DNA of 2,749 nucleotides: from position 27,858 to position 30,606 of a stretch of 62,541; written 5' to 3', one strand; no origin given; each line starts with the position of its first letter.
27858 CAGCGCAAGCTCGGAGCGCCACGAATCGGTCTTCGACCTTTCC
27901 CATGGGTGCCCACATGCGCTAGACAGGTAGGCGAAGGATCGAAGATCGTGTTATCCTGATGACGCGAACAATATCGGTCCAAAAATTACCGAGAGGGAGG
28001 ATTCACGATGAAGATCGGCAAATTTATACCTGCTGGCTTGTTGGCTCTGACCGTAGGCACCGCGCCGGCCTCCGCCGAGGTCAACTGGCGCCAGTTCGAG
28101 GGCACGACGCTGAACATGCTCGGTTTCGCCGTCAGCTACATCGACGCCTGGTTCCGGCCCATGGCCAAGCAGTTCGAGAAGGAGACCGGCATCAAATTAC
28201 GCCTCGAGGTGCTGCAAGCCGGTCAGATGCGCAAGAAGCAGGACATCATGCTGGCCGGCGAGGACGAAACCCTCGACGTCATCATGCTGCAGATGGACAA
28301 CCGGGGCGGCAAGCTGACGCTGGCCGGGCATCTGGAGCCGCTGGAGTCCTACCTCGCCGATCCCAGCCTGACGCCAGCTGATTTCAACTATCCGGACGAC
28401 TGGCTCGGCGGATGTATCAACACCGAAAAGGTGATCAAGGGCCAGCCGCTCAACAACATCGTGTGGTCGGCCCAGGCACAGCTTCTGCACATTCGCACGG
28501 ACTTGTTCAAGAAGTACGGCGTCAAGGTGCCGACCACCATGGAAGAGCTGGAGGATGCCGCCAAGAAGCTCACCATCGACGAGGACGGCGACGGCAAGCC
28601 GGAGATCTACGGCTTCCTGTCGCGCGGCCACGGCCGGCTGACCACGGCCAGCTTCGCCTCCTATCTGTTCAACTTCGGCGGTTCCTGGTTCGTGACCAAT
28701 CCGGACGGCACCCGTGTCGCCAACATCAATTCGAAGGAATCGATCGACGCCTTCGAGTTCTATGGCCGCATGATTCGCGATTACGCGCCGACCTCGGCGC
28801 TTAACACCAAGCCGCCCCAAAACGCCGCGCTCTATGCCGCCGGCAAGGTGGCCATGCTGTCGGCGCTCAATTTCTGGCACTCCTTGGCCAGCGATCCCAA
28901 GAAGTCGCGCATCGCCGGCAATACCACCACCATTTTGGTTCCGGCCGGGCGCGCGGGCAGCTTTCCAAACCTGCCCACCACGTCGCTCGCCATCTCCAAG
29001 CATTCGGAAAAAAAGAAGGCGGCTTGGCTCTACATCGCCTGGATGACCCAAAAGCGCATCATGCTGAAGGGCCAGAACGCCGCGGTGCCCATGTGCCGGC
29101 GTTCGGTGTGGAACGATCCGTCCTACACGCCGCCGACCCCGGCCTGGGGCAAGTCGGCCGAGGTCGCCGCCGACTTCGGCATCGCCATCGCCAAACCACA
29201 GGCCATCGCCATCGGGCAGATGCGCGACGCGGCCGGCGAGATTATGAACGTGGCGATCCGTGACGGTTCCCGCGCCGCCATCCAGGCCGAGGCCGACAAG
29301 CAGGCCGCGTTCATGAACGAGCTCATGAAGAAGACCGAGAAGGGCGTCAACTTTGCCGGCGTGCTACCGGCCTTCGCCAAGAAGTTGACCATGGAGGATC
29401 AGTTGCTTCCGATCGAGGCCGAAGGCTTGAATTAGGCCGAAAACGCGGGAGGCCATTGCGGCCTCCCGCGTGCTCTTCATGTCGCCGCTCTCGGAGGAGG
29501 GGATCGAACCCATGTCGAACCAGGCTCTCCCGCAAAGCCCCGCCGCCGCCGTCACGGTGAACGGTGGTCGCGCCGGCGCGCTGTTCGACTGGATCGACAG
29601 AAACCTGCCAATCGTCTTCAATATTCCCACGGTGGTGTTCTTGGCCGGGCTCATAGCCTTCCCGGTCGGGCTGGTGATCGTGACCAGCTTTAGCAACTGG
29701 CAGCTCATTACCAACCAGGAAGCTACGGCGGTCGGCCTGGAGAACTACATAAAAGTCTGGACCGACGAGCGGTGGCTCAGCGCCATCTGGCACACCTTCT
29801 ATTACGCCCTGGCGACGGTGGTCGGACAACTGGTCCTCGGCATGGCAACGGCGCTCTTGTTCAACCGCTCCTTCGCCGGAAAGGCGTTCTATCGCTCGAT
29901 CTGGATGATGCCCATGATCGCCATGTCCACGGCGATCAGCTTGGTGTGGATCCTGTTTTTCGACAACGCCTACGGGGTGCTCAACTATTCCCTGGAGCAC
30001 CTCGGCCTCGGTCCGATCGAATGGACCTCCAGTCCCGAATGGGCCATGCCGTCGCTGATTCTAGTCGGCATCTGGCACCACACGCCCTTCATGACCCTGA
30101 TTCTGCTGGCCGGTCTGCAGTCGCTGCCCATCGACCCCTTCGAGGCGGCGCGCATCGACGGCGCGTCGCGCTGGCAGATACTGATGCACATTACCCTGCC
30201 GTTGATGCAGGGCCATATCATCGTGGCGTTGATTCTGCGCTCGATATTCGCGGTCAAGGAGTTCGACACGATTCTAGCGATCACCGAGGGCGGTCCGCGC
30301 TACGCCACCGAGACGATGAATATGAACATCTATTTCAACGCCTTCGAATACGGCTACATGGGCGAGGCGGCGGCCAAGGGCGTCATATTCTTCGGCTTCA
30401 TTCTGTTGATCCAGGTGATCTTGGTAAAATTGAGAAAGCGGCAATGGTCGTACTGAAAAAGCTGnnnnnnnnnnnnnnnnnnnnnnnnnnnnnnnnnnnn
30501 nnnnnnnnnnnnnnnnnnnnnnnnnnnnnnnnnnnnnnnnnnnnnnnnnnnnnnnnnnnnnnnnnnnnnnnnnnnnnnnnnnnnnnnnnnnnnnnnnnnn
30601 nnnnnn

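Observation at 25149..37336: Local expansion of five paralogous cytoplasmic Cys-type sulfatases wrapped around one CUT1 sugar ABC importer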

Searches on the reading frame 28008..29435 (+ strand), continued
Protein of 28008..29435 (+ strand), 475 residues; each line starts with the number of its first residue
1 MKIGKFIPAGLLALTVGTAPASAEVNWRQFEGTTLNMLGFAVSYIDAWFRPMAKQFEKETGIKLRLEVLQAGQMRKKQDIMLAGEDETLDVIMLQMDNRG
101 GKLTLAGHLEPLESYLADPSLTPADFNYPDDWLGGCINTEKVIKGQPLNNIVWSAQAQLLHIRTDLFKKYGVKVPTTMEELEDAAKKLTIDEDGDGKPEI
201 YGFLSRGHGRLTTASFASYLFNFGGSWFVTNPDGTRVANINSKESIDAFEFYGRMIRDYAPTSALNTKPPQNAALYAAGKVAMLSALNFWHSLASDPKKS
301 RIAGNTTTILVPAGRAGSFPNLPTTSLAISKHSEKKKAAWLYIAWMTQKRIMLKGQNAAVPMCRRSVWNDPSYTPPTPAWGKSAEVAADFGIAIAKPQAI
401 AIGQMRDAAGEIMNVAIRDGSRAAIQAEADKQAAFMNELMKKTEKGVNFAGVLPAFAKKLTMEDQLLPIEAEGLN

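Call 52: fold_search(model_id=the predicted structure, library=pdb)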
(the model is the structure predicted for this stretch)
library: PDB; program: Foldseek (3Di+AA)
matches with E <= 10: 1579; with E <= 0.001: 1031
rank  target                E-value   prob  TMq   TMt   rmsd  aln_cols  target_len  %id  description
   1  5iai                  7.1e-26  1.00  0.72  0.85   3.3       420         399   23  Crystal structure of ABC transporter Solute Binding Protein Arad_9887 from Agrobacterium radiobacter K84, target EFI-510 (released 2016-03-09)
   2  6dtq_A                2.7e-23  1.00  0.68  0.81   3.8       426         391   21  Maltose bound T. maritima MalE3 (released 2018-09-19)
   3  1eu8_A                1.4e-22  1.00  0.71  0.82   3.7       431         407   20  STRUCTURE OF TREHALOSE MALTOSE BINDING PROTEIN FROM THERMOCOCCUS LITORALIS (released 2001-03-14)
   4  4rya                  1.4e-22  1.00  0.67  0.76   4.7       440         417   23  Crystal structure of abc transporter solute binding protein AVI_3567 from AGROBACTERIUM VITIS S4, TARGET EFI-510645, wit (released 2014-12-24)
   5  7c6i_A                1.6e-22  1.00  0.74  0.83   3.4       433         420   20  Crystal structure of beta-glycosides-binding protein (W177X) of ABC transporter in an open-liganded state bound to sop (released 2020-09-16)
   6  6dtr                  3.0e-22  1.00  0.67  0.80   4.3       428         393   20  Apo T. maritima MalE3 (released 2018-09-19)
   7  7c6i_B                7.2e-22  1.00  0.74  0.84   3.4       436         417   19  Crystal structure of beta-glycosides-binding protein (W177X) of ABC transporter in an open-liganded state bound to sop (released 2020-09-16)
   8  5yse_A                1.3e-21  1.00  0.69  0.84   3.3       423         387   22  Crystal structure of beta-1,2-glucooligosaccharide binding protein in complex with sophorotetraose (released 2018-05-02)
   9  7c63                  1.4e-21  1.00  0.74  0.84   3.5       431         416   19  Crystal structure of beta-glycosides-binding protein of ABC transporter in an open state (Form I) (released 2020-09-16)
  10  7c6z_A                1.8e-21  1.00  0.73  0.83   3.5       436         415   19  Crystal structure of beta-glycosides-binding protein (W67A) of ABC transporter in an open state (released 2020-09-16)
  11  5ysf_A                2.1e-21  1.00  0.68  0.82   3.6       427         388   22  Crystal structure of beta-1,2-glucooligosaccharide binding protein in complex with sophoropentaose (released 2018-05-02)
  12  7c6v_A                3.3e-21  1.00  0.74  0.84   3.4       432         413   20  Crystal structure of beta-glycosides-binding protein (W177X) of ABC transporter in a closed state bound to laminaritri (released 2020-09-16)
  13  5yse_B                3.7e-21  1.00  0.69  0.84   3.3       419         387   21  Crystal structure of beta-1,2-glucooligosaccharide binding protein in complex with sophorotetraose (released 2018-05-02)
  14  5ci5_B                5.1e-21  1.00  0.67  0.80   4.0       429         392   20  Crystal Structure of an ABC transporter Solute Binding Protein from Thermotoga Lettingae TMO (Tlet_1705, TARGET EFI-51 (released 2015-07-22)
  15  7c71_A                5.4e-21  1.00  0.74  0.84   3.5       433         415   20  Crystal structure of beta-glycosides-binding protein (E117A) of ABC transporter in an open state (released 2020-09-16)
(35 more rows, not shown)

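Call 53: search_dna_similar(query=window:28008-29435:+, collection=plasmids, mode=protein, max_evalue=1e-30, max_rows=15)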
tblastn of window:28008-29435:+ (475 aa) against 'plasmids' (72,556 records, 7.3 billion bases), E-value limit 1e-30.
Records with a match: 12; places in all: 12; records where one place covers at least 80% of the query: 11.
Best place of each record, by identity: <60% 12.
By first word of the organism name: Deinococcus 6; Sinorhizobium 3; Variovorax 2; Phyllobacterium 1.
By predicted mobility (MOB-suite, as given by PLSDB): non-mobilizable 6; mobilizable 3; conjugative 3.
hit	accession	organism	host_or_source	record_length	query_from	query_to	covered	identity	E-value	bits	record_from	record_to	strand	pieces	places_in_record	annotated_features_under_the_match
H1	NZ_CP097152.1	Deinococcus sp. QL22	-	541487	11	420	86%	32.8%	3e-53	200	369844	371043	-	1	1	sugar ABC transporter substrate-binding protein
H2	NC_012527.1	Deinococcus deserti VCD115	-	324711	11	448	92%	30.2%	7e-52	196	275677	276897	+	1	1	sugar ABC transporter substrate-binding protein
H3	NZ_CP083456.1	Deinococcus taeanensis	whole organism,coastal dune soil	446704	7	410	85%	30.2%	3e-33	141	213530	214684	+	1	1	sugar ABC transporter substrate-binding protein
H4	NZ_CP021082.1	Deinococcus ficus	Ficus religiosa L.,cell ...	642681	7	418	87%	29.6%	7e-32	137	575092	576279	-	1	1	sugar ABC transporter substrate-binding protein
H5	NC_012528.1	Deinococcus deserti VCD115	-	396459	11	410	84%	29.6%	8e-35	145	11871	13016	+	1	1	sugar ABC transporter substrate-binding protein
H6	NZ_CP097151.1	Deinococcus sp. QL22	-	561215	11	418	86%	28.8%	1e-32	139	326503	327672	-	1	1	sugar ABC transporter substrate-binding protein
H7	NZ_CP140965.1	Sinorhizobium medicae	Medicago lupulina,whole organism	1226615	9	414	85%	28.6%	5e-33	140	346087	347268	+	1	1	record has no annotation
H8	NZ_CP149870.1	Sinorhizobium medicae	Melilotus albus,Cell Culture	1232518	9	414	85%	28.6%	5e-33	140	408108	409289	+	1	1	record has no annotation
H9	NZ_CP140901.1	Sinorhizobium medicae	Medicago lupulina,whole organism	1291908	9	414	85%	28.6%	5e-33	140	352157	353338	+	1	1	record has no annotation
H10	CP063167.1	Variovorax paradoxus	-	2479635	55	443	82%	29.2%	9e-32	136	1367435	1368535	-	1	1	sugar ABC transporter substrate-binding protein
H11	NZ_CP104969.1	Phyllobacterium zundukense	Vicia costata,cell culture,root nodule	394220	17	371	75%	31.6%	6e-31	134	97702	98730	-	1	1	sugar ABC transporter substrate-binding protein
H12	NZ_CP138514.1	Variovorax paradoxus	Legume root,PacBio whole genome assembly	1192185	11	394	81%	28.1%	1e-31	136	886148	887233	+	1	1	none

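Call 54: search_protein_families(library=pfam, proteins=[L026:1244-3841:+, L026:3838-5202:+, L026:5884-6594:-, L026:6611-7240:-, L026:7309-8766:+, L026:8848-9588:-, L026:17052-20087:+, L026:20470-21408:+, L007:19837-20751:+, L007:5542-6405:+], max_evalue=0.00001)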
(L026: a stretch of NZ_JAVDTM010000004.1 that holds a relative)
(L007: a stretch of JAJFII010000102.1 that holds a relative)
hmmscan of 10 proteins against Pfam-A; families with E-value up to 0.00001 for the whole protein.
L026:1244-3841:+ (865 aa): 2 families
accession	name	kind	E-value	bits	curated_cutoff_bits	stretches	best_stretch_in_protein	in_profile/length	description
PF09924.15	LPG_synthase_C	-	5.7e-89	298.6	27.5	1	552-837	8-297/298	Phosphatidylglycerol lysyltransferase, C-terminal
PF03706.18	LPG_synthase_TM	-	1.6e-12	48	33.4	1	35-310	4-301/302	Lysylphosphatidylglycerol synthase TM region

L026:3838-5202:+ (454 aa): 1 family
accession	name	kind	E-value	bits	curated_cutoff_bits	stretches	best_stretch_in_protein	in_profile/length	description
PF06057.17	VirJ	-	6.3e-88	294.1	22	1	259-449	1-190/191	Bacterial virulence protein (VirJ)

L026:5884-6594:- (236 aa): 1 family
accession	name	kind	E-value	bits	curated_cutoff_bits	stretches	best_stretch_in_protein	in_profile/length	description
PF03483.22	B3_4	-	3.4e-22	79.3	29.3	1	71-199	2-125/174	B3/4 domain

L026:6611-7240:- (209 aa): 1 family
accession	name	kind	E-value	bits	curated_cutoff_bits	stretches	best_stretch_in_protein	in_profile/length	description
PF04299.18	FMN_bind_2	-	4.7e-57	192.8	22.4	1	3-167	1-166/168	Putative FMN-binding domain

L026:7309-8766:+ (485 aa): 2 families
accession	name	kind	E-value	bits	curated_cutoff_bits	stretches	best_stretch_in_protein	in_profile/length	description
PF00155.27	Aminotran_1_2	-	1.2e-19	71.2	19.7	1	136-442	20-334/361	Aminotransferase class I and II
PF00392.27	GntR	-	1.2e-18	66.9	27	1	14-71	2-59/64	Bacterial regulatory proteins, gntR family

L026:8848-9588:- (246 aa): 1 family
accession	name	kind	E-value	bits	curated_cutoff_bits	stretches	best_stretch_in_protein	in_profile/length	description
PF03567.20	Sulfotransfer_2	-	1.1e-16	62.1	22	1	2-242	4-251/252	Sulfotransferase family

L026:17052-20087:+ (1011 aa): 6 families
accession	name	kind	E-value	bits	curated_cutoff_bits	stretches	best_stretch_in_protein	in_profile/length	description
PF01590.32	GAF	-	2e-70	235.9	22.4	4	572-711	1-133/133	GAF domain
PF13185.12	GAF_2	-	3.6e-66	222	28.6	4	572-712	3-136/136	GAF domain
PF13492.12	GAF_3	-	2.7e-47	160.8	27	4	225-360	5-129/129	GAF domain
PF02518.31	HATPase_c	-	4.6e-21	75.8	26.4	1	885-999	4-109/111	Histidine kinase-, DNA gyrase B-, and HSP90-like ATPase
PF11849.14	DUF3369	-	9.2e-09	36.2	27.2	0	511-542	137-168/168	Domain of unknown function (DUF3369)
PF00512.31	HisKA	-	3.1e-06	27.6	26.9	1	750-834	2-64/66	His Kinase A (phospho-acceptor) domain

L026:20470-21408:+ (313 aa): 2 families
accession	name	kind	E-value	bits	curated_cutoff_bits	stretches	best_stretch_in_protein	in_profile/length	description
PF00072.30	Response_reg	-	7.2e-24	84.5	30.2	1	5-119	1-110/111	Response regulator receiver domain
PF00211.25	Guanylate_cyc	-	1.1e-18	67.9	21.9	1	172-309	7-139/183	Adenylate and Guanylate cyclase catalytic domain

L007:19837-20751:+ (304 aa): 2 families
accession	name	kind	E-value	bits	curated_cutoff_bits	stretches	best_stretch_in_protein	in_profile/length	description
PF03466.25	LysR_substrate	-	8.5e-25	87.8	28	1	87-294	2-208/209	LysR substrate binding domain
PF00126.33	HTH_1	-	1.6e-17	63.7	26.6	1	4-62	2-60/60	Bacterial regulatory helix-turn-helix protein, lysR family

L007:5542-6405:+ (287 aa): 1 family
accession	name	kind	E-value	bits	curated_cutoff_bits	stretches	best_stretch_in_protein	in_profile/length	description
PF08450.18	SGL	-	9.2e-61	206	26.3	1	13-253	1-246/246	SMP-30/Gluconolactonase/LRE-like region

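Call 66: find_related_loci(query=A2, collection=metagenome_contigs, flank=10000)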
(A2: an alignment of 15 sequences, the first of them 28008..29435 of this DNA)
Query A2 (475 aa) in metagenome_contigs; peptide patterns used: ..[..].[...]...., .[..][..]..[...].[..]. (x = any residue, [..] = any of these).
106 stretches matched a pattern; 20 encode a relative of the query (tblastn E <= 1e-3); 20 distinct loci.
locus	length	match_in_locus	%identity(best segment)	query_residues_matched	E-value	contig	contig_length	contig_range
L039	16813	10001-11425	96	1-475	0e+0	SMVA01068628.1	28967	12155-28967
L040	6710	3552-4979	92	1-475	0e+0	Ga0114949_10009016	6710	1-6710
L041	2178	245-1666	80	1-474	0e+0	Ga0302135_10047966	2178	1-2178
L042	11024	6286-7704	76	1-475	0e+0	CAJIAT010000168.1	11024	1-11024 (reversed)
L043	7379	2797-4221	77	1-475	0e+0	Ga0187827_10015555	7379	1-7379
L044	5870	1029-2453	77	1-475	0e+0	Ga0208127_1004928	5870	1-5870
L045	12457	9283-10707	77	1-475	0e+0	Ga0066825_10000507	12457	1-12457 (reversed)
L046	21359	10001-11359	79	23-475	0e+0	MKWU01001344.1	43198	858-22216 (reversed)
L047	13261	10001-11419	75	2-475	0e+0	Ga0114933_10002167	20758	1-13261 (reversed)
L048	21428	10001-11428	75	3-475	0e+0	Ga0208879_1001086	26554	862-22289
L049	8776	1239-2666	75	3-475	0e+0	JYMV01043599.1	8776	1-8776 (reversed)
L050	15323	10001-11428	74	3-475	0e+0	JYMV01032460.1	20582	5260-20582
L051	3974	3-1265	82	53-474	0e+0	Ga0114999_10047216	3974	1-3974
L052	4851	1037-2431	70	9-475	0e+0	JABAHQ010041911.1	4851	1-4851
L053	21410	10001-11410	64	12-475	0e+0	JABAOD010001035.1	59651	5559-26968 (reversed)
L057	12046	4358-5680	62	18-460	0e+0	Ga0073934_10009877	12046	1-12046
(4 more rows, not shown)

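Call 77: search_protein_families(library=pfam, proteins=[L020:7044-8042:+, L020:8101-9207:+, L020:11646-12251:-, L020:15326-16339:+, L020:16365-18263:+, L020:18292-20136:-, L020:4615-6510:+, L025:1569-2987:+, L025:4653-5423:-], max_evalue=0.00001)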
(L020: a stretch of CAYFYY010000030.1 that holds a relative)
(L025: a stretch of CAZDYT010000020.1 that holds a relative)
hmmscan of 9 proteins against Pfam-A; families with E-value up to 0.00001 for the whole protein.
L020:7044-8042:+ (332 aa): 4 families
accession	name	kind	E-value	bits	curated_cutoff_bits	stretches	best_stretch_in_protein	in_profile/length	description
PF13561.12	adh_short_C2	-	4.8e-70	236.2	27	1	86-320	1-234/236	Enoyl-(Acyl carrier protein) reductase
PF00106.31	adh_short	-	7.1e-56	189.2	26.6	1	80-274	1-194/195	short chain dehydrogenase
PF08659.16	KR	-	3.8e-14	53.4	22.6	1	83-239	4-159/180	KR domain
PF23441.1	SDR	-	8.3e-08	32.4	27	1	81-322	9-256/258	SDR-like rossmann domain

L020:8101-9207:+ (368 aa): 3 families
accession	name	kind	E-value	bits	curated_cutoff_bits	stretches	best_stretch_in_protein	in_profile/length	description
PF00107.32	ADH_zinc_N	-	3.3e-19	69.6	31.8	1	208-321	1-120/129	Zinc-binding dehydrogenase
PF13602.12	ADH_zinc_N_2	-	2.7e-16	61.1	27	1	239-364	1-134/134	Zinc-binding dehydrogenase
PF08240.17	ADH_N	-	2.9e-14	53.6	23.5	1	38-166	2-102/104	Alcohol dehydrogenase GroES-like domain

L020:11646-12251:- (201 aa): 1 family
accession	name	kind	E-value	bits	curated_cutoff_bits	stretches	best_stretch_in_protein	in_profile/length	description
PF06242.16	TrcR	-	7.1e-64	214.5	22.2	1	34-171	1-138/139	Transcriptional cell cycle regulator TrcR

L020:15326-16339:+ (337 aa): 1 family
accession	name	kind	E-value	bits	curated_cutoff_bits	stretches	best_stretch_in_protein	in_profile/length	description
PF03372.29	Exo_endo_phos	-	4.8e-26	92.3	24.5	1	108-307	2-225/225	Endonuclease/Exonuclease/phosphatase family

L020:16365-18263:+ (632 aa): 4 families
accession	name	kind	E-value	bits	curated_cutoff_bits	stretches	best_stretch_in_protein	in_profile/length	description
PF00664.28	ABC_membrane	-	5.6e-48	164.4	28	1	65-330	6-273/274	ABC transporter transmembrane region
PF00005.33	ABC_tran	-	1.8e-32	113.2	25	1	396-545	1-137/137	ABC transporter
PF02463.25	SMC_N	-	4.2e-06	26.8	40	0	516-587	136-211/220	RecF/RecN/SMC N terminal domain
PF13191.12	AAA_16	-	5.1e-06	27.5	32.6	1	403-565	19-162/167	AAA ATPase domain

L020:18292-20136:- (614 aa): 2 families
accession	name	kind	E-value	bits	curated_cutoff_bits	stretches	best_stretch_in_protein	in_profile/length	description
PF00664.28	ABC_membrane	-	4.2e-32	112.4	28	1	44-315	4-274/274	ABC transporter transmembrane region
PF00005.33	ABC_tran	-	1.4e-31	110.3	25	1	377-526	1-137/137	ABC transporter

L020:4615-6510:+ (631 aa): 3 families
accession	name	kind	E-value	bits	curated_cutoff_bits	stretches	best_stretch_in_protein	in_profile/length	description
PF00501.34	AMP-binding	-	5.4e-79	266.2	29.9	1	62-447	3-376/384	AMP-binding enzyme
PF16177.11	ACAS_N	-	5.3e-25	87.4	27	1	6-59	2-55/55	Acetyl-coenzyme A synthetase N-terminus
PF13193.12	AMP-binding_C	-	8.8e-25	87.9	24.5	1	512-590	2-76/76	AMP-binding enzyme C-terminal domain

L025:1569-2987:+ (472 aa): 1 family
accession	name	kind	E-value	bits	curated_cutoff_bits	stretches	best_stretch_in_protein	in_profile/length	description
PF22483.2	Mu-transpos_C_2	-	1e-07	32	27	1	301-370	1-70/73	Mu transposase, C-terminal domain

L025:4653-5423:- (256 aa): 2 families
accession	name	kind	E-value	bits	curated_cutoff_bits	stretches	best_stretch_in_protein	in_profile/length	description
PF13649.12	Methyltransf_25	-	1.1e-11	45.7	27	1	55-147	1-97/97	Methyltransferase domain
PF08241.18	Methyltransf_11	-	2.9e-07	31.5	21.2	1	56-151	1-95/95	Methyltransferase domain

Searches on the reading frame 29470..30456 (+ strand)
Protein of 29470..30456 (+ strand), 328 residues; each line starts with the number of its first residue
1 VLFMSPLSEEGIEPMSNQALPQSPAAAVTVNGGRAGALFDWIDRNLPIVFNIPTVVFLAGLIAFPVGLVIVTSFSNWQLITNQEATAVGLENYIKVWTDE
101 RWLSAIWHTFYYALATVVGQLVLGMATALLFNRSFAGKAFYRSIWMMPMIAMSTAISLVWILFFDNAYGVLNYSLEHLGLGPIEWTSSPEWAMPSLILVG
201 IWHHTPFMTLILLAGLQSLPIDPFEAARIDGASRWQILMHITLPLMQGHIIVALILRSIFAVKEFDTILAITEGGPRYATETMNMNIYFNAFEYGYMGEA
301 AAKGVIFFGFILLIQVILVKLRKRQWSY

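Call 4: search_protein_families(library=pfam, proteins=[window:29470-30456:+])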
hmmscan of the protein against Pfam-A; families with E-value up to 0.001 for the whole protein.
window:29470-30456:+ (328 aa): 1 family
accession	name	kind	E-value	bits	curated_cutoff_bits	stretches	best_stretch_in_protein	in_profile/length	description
PF00528.27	BPD_transp_1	-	4.8e-19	69.2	26.4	1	121-319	2-176/184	Binding-protein-dependent transport system inner membrane component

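Call 5: search_protein_families(library=ncbifam, proteins=[window:29470-30456:+])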
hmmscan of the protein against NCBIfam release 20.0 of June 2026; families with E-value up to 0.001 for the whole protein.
window:29470-30456:+ (328 aa): 24 families
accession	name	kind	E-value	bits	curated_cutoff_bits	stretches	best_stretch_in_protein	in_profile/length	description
NF040931.1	ABC_arch_GlcT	equivalog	3.8e-36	125.1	360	1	51-319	2-270/278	glucose ABC transporter permease GlcT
NF007852.0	PRK10561.1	equivalog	2.8e-27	96.3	335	1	44-321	11-287/295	sn-glycerol-3-phosphate ABC transporter permease UgpA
NF008232.0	PRK10999.1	equivalog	1.1e-24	87.1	392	1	86-282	263-464/520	maltose ABC transporter permease MalF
NF011624.0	PRK15050.1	equivalog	9e-19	67.7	247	1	47-306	24-270/297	2-aminoethylphosphonate ABC transporter permease subunit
TIGR02140.1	permease_CysW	equivalog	1.7e-18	67.1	329.1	1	82-318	25-254/261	sulfate ABC transporter permease subunit CysW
TIGR00969.1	3a0106s02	subfamily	8.4e-17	61.5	240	1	84-317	41-265/272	sulfate ABC transporter permease subunit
TIGR01581.1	Mo_ABC_porter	hypoth_equivalog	3.9e-15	56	210.3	1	90-311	7-219/225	ABC transporter permease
TIGR02141.1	modB_ABC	equivalog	4.4e-15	55.9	182.6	1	109-318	3-204/208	molybdate ABC transporter permease subunit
TIGR03226.1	PhnU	equivalog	1e-13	51.4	283.45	1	46-308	41-290/311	2-aminoethylphosphonate ABC transporter permease subunit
NF008620.0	PRK11602.1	equivalog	1.6e-13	50.5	442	1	84-308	44-260/291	sulfate/thiosulfate ABC transporter permease CysW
TIGR03262.1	PhnU2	equivalog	2.3e-13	49.6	593.25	1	56-271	12-211/546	putative 2-aminoethylphosphonate ABC transporter permease subunit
TIGR02139.1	permease_CysT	equivalog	4.2e-13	49.5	246.1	1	84-322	30-261/265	sulfate ABC transporter permease subunit CysT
NF040839.1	tungstate_WtpB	equivalog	5.2e-11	42.7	340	1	89-323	29-249/251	tungstate ABC transporter permease WtpB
NF007047.0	PRK09500.1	equivalog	9.7e-11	41.7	326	1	195-321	130-250/257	spermidine/putrescine ABC transporter permease PotC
NF007044.0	PRK09497.1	equivalog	2.7e-10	40.2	348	1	55-257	16-214/285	spermidine/putrescine ABC transporter permease PotB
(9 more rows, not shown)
